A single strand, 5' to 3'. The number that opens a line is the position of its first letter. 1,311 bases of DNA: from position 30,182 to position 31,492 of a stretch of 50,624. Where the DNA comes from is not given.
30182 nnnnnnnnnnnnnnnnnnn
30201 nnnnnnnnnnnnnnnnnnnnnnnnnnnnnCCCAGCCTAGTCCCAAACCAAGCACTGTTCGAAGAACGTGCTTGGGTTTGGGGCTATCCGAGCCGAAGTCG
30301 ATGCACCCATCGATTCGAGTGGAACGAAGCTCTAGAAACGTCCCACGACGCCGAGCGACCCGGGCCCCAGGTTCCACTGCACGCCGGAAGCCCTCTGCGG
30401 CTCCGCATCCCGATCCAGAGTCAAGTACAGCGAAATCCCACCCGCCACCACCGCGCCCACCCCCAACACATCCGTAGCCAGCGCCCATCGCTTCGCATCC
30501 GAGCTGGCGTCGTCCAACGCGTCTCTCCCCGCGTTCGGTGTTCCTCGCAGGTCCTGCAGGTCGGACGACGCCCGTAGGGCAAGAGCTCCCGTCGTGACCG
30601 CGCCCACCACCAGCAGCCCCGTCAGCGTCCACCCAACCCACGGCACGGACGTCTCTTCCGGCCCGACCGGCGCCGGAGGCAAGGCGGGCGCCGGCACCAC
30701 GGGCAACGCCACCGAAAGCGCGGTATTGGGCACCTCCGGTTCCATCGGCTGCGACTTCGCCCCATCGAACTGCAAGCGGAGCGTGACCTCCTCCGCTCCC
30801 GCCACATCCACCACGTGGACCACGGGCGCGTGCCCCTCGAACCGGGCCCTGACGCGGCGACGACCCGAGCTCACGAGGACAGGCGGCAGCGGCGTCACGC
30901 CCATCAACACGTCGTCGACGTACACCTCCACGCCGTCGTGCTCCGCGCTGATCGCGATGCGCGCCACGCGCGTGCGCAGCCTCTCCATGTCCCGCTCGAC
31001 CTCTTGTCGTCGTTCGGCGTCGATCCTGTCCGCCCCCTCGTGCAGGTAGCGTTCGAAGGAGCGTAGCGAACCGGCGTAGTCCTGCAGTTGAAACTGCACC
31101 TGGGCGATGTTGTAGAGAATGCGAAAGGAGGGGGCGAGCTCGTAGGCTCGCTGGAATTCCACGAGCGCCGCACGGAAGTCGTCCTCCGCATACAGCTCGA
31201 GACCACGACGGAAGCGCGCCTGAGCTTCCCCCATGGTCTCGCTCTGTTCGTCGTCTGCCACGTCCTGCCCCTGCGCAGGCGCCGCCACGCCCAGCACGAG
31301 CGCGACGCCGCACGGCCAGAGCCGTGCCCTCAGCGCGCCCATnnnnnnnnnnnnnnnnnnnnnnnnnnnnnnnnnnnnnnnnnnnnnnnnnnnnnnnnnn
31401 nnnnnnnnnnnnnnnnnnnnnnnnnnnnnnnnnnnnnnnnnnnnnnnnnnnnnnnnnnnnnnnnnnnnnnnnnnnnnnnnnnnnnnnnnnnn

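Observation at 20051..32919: Duplicated STK plus TPR/beta-rich membrane partner modules, one extended by an EEP-domain lipoprotein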

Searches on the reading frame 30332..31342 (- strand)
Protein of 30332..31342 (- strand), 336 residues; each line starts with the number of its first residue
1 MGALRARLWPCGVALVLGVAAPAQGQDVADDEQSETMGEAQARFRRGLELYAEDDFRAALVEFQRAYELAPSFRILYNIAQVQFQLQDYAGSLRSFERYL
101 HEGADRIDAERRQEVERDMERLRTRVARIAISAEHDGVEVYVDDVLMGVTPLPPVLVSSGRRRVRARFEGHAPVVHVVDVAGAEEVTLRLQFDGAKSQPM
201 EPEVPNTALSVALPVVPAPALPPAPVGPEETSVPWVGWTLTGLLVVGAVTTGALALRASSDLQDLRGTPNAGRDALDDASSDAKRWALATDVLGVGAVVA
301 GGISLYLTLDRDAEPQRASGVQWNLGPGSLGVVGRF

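Call 8: search_protein_families(library=pfam, proteins=[window:30332-31342:-], max_evalue=0.1)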
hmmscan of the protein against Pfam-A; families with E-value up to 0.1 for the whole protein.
window:30332-31342:- (336 aa): 8 families
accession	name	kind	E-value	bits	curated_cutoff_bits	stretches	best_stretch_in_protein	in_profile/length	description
PF08308.17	PEGA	-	2.9e-07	30.7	20.8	1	129-192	4-67/71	PEGA domain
PF07719.23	TPR_2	-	8.7e-07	29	27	1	40-72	1-33/34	Tetratricopeptide repeat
PF00515.34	TPR_1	-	1.2e-06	28.5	27.8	1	40-73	1-34/34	Tetratricopeptide repeat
PF13432.12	TPR_16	-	2.5e-05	25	32.7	1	45-105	2-63/65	Tetratricopeptide repeat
PF13181.12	TPR_8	-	0.0014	19.1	25.7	0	74-98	2-26/34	Tetratricopeptide repeat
PF14559.12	TPR_19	-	0.0037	18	25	1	50-106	1-58/68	Tetratricopeptide repeat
PF13371.12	TPR_9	-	0.0062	17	35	1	76-111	32-67/73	Tetratricopeptide repeat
PF18222.6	PilN_bio_d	-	0.041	14.6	25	1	41-89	44-92/102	PilN biogenesis protein dimerization domain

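Call 17: find_encoding_contigs(protein=window:30332-31342:-, flank=10000, max_places=6)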
Protein window:30332-31342:- (336 aa): 2 contigs read that carry it; 1 place shown.
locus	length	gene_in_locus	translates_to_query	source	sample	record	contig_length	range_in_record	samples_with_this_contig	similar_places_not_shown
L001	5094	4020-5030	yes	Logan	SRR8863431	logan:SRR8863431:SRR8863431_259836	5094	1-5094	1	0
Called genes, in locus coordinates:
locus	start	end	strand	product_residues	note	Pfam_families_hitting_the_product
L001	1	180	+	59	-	?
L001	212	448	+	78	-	PF13083:KH_KhpA-B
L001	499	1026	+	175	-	PF01782:RimM, PF24986:PRC_RimM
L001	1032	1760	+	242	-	PF01746:tRNA_m1G_MT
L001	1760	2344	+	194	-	PF09936:Methyltrn_RNA_4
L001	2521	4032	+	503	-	PF00069:Pkinase, PF07714:PK_Tyr_Ser-Thr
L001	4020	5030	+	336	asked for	PF00515:TPR_1 (faint), PF07719:TPR_2 (faint), PF08308:PEGA (weak)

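Call 18: search_protein_families(library=ncbifam, proteins=[window:30332-31342:-], max_evalue=0.01)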
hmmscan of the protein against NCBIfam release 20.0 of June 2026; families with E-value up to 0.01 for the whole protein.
window:30332-31342:- (336 aa): 2 families
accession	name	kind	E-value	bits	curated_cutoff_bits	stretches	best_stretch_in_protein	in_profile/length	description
NF047507.1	TPR_BatC_Lepto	exception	0.00026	20.5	175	1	43-102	27-87/214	TPR repeat-containing protein BatC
NF047371.1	FlcA_CTERM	equivalog_domain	0.002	16.6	300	1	39-102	472-536/646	periplasmic flagellar collar protein FlcA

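Call 19: find_homologous_proteins(query=window:30332-31342:-, max_evalue=0.001)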
Query window:30332-31342:- (336 aa): 223 proteins with E <= 0.001 among 8000 candidates; the best 120 are listed.
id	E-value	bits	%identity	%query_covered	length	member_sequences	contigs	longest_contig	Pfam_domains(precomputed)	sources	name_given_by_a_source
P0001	1.2e-193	660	91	100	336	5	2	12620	PF00515.35,PF08308.18,PF13432.13,PF07719.24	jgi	jgi:hypothetical protein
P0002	2.4e-193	660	91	100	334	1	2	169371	PF00515.35,PF08308.18,PF07719.24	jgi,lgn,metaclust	metaclust:\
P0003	5.1e-183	626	86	100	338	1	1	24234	PF00515.35,PF08308.18,PF13432.13,PF07719.24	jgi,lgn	jgi:hypothetical protein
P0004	1.3e-172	591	88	95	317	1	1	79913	PF00515.35,PF08308.18,PF13432.13,PF07719.24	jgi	jgi:hypothetical protein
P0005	1.3e-161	555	79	100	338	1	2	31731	PF00515.35,PF08308.18,PF13432.13,PF07719.24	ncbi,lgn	-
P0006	2.1e-104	367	54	99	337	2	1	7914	PF00515.35,PF08308.18,PF13432.13,PF07719.24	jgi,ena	-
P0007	4.0e-104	366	57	99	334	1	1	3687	PF00515.35,PF13432.13,PF07719.24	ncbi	-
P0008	1.3e-103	365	57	98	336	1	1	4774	PF00515.35,PF13432.13,PF07719.24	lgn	-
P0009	6.7e-103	362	56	91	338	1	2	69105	PF08308.18,PF13432.13,PF07719.24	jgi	jgi:tetratricopeptide (TPR) repeat protein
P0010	2.2e-102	361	57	98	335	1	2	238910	PF00515.35,PF13432.13,PF07719.24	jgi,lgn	jgi:Tfp pilus assembly protein PilF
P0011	6.4e-93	330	51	100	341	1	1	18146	PF00515.35,PF08308.18,PF07719.24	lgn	-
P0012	1.3e-89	319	53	99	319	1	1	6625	PF13371.13,PF08308.18,PF13432.13,PF07719.24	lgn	-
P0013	3.7e-84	301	50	97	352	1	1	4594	PF00515.35,PF08308.18,PF07719.24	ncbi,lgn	-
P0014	6.4e-80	287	51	90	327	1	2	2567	PF08308.18,PF13432.13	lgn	-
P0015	2.8e-78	281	51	95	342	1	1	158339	-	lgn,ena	-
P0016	5.9e-78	280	48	89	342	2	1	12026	PF08308.18,PF13432.13,PF07719.24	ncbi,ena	-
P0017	2.3e-77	278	49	90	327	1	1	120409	PF08308.18,PF13432.13,PF07719.24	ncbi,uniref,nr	ncbi:PEGA domain-containing protein [Hyalangium versicolor]|uniref:PEGA domain-containing protein n=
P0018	4.2e-76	274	50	92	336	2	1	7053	PF00515.35,PF08308.18,PF13432.13,PF07719.24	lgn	-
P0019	1.7e-75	272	51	90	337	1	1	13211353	PF08308.18,PF13432.13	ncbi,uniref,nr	ncbi:PEGA domain-containing protein [Pyxidicoccus parkwayensis]|uniref:PEGA domain-containing protei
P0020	1.8e-75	272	44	95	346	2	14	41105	PF00515.35,PF08308.18,PF13424.13,PF13432.13,PF07719.24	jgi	jgi:hypothetical protein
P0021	1.2e-74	269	51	90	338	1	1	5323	PF00515.35,PF08308.18,PF13432.13,PF07719.24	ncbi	-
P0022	2.1e-74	269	51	82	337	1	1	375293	PF08308.18,PF13432.13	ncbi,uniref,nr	ncbi:PEGA domain-containing protein [Pyxidicoccus trucidator]|uniref:PEGA domain-containing protein 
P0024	5.6e-73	264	50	82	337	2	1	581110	PF00515.35,PF08308.18,PF13432.13,PF07719.24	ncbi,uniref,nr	ncbi:PEGA domain-containing protein [Pyxidicoccus caerfyrddinensis]|uniref:PEGA domain-containing pr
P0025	1.7e-72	262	49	82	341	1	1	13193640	PF08308.18,PF13432.13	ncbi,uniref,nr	ncbi:PEGA domain-containing protein [Pyxidicoccus sp. MSG2]|uniref:PEGA domain-containing protein n=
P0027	3.7e-72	261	50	82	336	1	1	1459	PF00515.35,PF08308.18,PF13432.13,PF07719.24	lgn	-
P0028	9.5e-72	260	49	84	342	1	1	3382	PF13371.13,PF00515.35,PF08308.18,PF13432.13,PF07719.24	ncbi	-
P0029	1.7e-71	259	45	95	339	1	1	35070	PF00515.35,PF08308.18,PF13432.13,PF13181.13,PF07719.24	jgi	jgi:hypothetical protein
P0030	2.8e-71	258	49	81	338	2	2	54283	PF00515.35,PF08308.18,PF13432.13,PF07719.24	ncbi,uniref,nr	ncbi:PEGA domain-containing protein [Pyxidicoccus fallax]|uniref:PEGA domain-containing protein n=1 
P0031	6.3e-71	257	48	82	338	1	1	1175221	PF00515.35,PF08308.18,PF13432.13,PF07719.24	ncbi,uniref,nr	ncbi:PEGA domain-containing protein [Pyxidicoccus xibeiensis]|uniref:PEGA domain-containing protein 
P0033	1.7e-70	256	40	100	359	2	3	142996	PF00515.35,PF08308.18,PF13432.13,PF13181.13,PF07719.24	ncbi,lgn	-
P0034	2.0e-70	256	45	83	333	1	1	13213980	PF00515.35,PF08308.18,PF13432.13,PF07719.24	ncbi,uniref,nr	ncbi:PEGA domain-containing protein [Archangium violaceum]|uniref:tetratricopeptide repeat protein n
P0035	3.2e-70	255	49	88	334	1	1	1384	PF08308.18,PF13432.13,PF07719.24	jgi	jgi:hypothetical protein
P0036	3.2e-70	255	48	89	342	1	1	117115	PF00515.35,PF08308.18,PF07719.24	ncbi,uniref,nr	ncbi:PEGA domain-containing protein [Myxococcus sp. RHSTA-1-4]|uniref:PEGA domain-containing protein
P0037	1.1e-69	253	45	83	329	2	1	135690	PF00515.35,PF08308.18,PF13432.13,PF07719.24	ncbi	-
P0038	8.8e-68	247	48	89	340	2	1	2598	PF00515.35,PF08308.18,PF13432.13,PF13428.13,PF13181.13,PF07719.24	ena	-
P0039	7.0e-67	244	42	98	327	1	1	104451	PF08308.18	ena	-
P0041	4.1e-66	241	42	89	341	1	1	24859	PF00515.35,PF08308.18,PF13432.13,PF07719.24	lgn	-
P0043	2.0e-65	239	45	85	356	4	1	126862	PF00515.35,PF08308.18,PF13432.13,PF13181.13,PF07719.24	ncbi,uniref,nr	ncbi:PEGA domain-containing protein [Polyangium sp. 6x1]|uniref:PEGA domain-containing protein n=1 T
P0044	5.9e-65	238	43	85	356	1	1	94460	PF00515.35,PF08308.18,PF13432.13,PF13181.13,PF07719.24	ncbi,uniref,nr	ncbi:PEGA domain-containing protein [Polyangium sp. 15x6]|uniref:PEGA domain-containing protein n=1 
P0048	1.5e-62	230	45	81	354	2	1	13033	PF00515.35,PF08308.18,PF13432.13,PF13181.13,PF07719.24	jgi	jgi:hypothetical protein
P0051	5.4e-61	225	42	91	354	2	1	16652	PF00515.35,PF08308.18,PF13432.13,PF13181.13,PF07719.24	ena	-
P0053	5.5e-61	225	45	81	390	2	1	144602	PF08308.18,PF13432.13,PF07719.24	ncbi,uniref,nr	ncbi:PEGA domain-containing protein [Chondromyces apiculatus]|uniref:PEGA domain-containing protein 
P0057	8.5e-60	221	41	89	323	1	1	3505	PF00515.35,PF08308.18,PF13181.13,PF07719.24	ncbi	-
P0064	1.7e-58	216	44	91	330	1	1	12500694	PF08308.18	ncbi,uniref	ncbi:PEGA domain-containing protein [Sorangium sp. So ce854]|uniref:PEGA domain-containing protein n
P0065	3.9e-58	215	41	96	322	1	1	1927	PF08308.18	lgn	-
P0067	6.2e-58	215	45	89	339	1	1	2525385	PF08308.18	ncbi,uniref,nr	ncbi:PEGA domain-containing protein [Sorangium atrum]|uniref:PEGA domain-containing protein n=1 Tax=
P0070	1.6e-57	213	38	100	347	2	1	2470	PF13371.13,PF00515.35,PF08308.18,PF13432.13,PF13181.13,PF07719.24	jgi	jgi:PEGA domain/Tetratricopeptide repeat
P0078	3.5e-56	209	42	92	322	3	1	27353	PF08308.18,PF07719.24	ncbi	-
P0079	3.9e-56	209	39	88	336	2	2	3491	PF08308.18,PF13432.13,PF07719.24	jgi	jgi:hypothetical protein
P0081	1.9e-55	206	42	81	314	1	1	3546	PF00515.35,PF08308.18,PF13432.13,PF13181.13,PF07719.24,PF13174.13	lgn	-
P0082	2.2e-55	206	42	81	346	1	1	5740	PF08308.18,PF13432.13,PF13181.13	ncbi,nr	ncbi:MAG TPA: PEGA domain-containing protein [Polyangiaceae bacterium]|nr:PEGA domain-containing pro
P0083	3.7e-55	205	39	89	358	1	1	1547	PF08308.18,PF07719.24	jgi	-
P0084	4.1e-55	205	42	89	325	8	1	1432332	PF00515.35,PF08308.18,PF07719.24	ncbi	-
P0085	4.1e-55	205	40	90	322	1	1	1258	PF08308.18,PF07719.24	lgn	-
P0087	5.3e-55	205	42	91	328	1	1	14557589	-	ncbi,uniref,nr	ncbi:hypothetical protein SOCE26_006230 [Sorangium cellulosum]|uniref:Uncharacterized protein n=1 Ta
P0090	8.7e-55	204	43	90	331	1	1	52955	PF00515.35,PF08308.18,PF07719.24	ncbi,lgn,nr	ncbi:MAG TPA: PEGA domain-containing protein [Polyangiaceae bacterium]|nr:PEGA domain-containing pro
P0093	2.2e-54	203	38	100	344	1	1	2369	PF00515.35,PF08308.18,PF13432.13,PF07719.24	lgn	-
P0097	1.2e-53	200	42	89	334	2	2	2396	PF13371.13,PF00515.35,PF08308.18,PF07719.24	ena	-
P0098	1.2e-53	200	40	89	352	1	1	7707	PF08308.18,PF13432.13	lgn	-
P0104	5.7e-53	198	41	89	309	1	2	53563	PF08308.18,PF13432.13,PF07719.24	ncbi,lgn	-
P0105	5.8e-53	198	42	81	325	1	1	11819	PF00515.35,PF08308.18,PF07719.24,PF13174.13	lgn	-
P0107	1.4e-52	197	41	95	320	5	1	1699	PF00515.35,PF08308.18,PF13432.13,PF13181.13,PF07719.24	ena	-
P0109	3.5e-52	196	40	89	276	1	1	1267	PF00515.35,PF08308.18,PF13181.13,PF07719.24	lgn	-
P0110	5.7e-52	195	39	89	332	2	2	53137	PF00515.35,PF08308.18,PF07719.24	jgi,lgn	jgi:hypothetical protein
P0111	6.0e-52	195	40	90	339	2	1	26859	PF00515.35,PF08308.18,PF13432.13,PF07719.24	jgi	-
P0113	1.3e-51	194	38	96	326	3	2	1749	PF14559.13,PF00515.35,PF08308.18,PF13432.13,PF07719.24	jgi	jgi:hypothetical protein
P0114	2.0e-51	193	40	89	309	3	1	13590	PF08308.18,PF13432.13,PF07719.24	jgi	jgi:hypothetical protein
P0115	2.5e-51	193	35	99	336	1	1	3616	PF13371.13,PF08308.18,PF13432.13,PF07719.24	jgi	jgi:tetratricopeptide (TPR) repeat protein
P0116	2.7e-51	193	36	89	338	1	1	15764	PF00515.35,PF08308.18,PF13432.13,PF07719.24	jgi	jgi:hypothetical protein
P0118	4.8e-51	192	41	80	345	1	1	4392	PF08308.18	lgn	-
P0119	5.0e-51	192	40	90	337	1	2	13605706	PF00515.35,PF08308.18,PF13181.13,PF07719.24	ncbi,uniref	ncbi:PEGA domain-containing protein [Pendulispora rubella]|uniref:PEGA domain-containing protein n=1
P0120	8.0e-51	191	39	81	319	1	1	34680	PF00515.35,PF08308.18,PF13181.13,PF07719.24,PF13174.13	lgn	-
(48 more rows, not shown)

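Call 22: find_related_loci(query=A1, collection=genome_contigs, flank=6000)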
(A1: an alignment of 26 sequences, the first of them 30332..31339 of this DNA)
Query A1 (335 aa) in genome_contigs; peptide patterns used: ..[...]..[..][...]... (x = any residue, [..] = any of these).
106 stretches matched a pattern; 95 encode a relative of the query (tblastn E <= 1e-3); the best 80 are kept; 80 distinct loci.
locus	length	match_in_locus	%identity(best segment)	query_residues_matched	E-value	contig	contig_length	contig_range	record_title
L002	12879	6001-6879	49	35-335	4e-85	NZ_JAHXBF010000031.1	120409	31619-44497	Hyalangium versicolor strain H56D21 NODE_31_length_120409_cov_22.184083, whole genome shotgun sequence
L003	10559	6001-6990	42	12-335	7e-76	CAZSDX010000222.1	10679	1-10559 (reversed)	MAG TPA_asm: uncultured Polyangiaceae bacterium isolate SRP290908_co2_191 genome assembly, contig: NODE_9102_length_1067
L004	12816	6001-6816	50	32-308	3e-73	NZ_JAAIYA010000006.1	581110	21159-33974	Pyxidicoccus caerfyrddinensis strain CA032A NODE_6_length_581110_cov_21.6503, whole genome shotgun sequence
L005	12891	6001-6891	48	38-335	5e-73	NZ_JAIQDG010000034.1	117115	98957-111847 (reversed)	Myxococcus sp. RHSTA-1-4 NODE_34_length_117115_cov_165.179104, whole genome shotgun sequence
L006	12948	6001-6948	44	12-335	1e-70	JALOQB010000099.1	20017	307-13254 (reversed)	MAG: Polyangiaceae bacterium isolate Prado144 scaffold_3704, whole genome shotgun sequence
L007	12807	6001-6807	49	36-308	2e-70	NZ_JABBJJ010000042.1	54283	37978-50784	Pyxidicoccus fallax strain DSM 14698 NODE_42_length_54283_cov_36.9462, whole genome shotgun sequence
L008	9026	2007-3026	44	12-335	2e-69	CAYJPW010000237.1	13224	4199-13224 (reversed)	MAG TPA_asm: uncultured Polyangiaceae bacterium isolate ERP124720_co1_193 genome assembly, contig: NODE_5672_length_1322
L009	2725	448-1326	45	42-335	7e-69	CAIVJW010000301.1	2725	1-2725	MAG: uncultured delta proteobacterium isolate KTt_bin-2109 genome assembly, contig: bin-2109:301/455, whole genome shotg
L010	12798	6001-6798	43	38-306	6e-66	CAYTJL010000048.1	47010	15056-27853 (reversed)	MAG TPA_asm: uncultured Polyangiaceae bacterium isolate SRP189682_co1_9 genome assembly, contig: NODE_866_length_47010_c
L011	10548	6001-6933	42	38-335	2e-65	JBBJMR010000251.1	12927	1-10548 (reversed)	MAG: Polyangiaceae bacterium isolate RUP_SRG_27 NODE_10196_length_12927_cov_6.853247, whole genome shotgun sequence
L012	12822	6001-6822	45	38-308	9e-65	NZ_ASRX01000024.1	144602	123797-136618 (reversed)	Chondromyces apiculatus DSM 436 contig24, whole genome shotgun sequence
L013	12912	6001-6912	44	12-310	7e-65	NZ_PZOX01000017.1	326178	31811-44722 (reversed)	Vitiosangium sp. GDMCC 1.1324 contig17, whole genome shotgun sequence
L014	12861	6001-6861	45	33-316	5e-64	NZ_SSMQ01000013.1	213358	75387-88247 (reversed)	Polyangium fumosum strain DSM 14668 Scaffold13_1, whole genome shotgun sequence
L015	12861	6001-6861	45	33-316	4e-62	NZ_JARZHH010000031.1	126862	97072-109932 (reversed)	Polyangium sp. 6x1 NODE_31_length_126862_cov_20.534012, whole genome shotgun sequence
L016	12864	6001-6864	45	33-316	1e-63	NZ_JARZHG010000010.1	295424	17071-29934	Polyangium sp. y55x31 NODE_10_length_295424_cov_15.470371, whole genome shotgun sequence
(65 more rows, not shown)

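Call 45: predict_structure(alignment_id=A1)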
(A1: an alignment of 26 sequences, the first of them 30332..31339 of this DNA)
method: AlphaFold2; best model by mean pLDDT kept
length: 335 residues; sequences in the alignment: 26
mean_pLDDT: 79.9   pTM: 0.52
mean pLDDT of the five models: 79.9, 78.2, 77.7, 77.5, 77.2
residues with pLDDT >= 90: 167; 70-90: 73; 50-70: 54; < 50: 41
segments of 3 or more residues with pLDDT < 50: 1-26, 205-208, 224-230, 313-316
pLDDT, mean of each block of 10 residues (from residue 1): 43 46 51 91 95 95 95 91 93 97 95 97 98 97 97 97 96 96 97 62 52 56 48 69 77 84 90 91 84 76 71 53 65 63
secondary structure, 60 per line:
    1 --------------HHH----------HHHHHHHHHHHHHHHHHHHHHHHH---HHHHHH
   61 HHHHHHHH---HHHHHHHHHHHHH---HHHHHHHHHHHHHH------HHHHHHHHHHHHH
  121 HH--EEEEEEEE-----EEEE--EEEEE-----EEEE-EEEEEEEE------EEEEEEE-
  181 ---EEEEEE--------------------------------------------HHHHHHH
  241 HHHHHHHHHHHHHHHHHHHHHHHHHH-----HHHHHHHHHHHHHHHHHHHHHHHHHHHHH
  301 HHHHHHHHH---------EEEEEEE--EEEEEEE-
elements in order: H28-51 H55-68 H72-84 H88-101 H108-122 E125-132 E138-141 E144-148 E154-157 E159-166 E173-179 E184-189 H234-266 H272-309 E319-325 E328-334
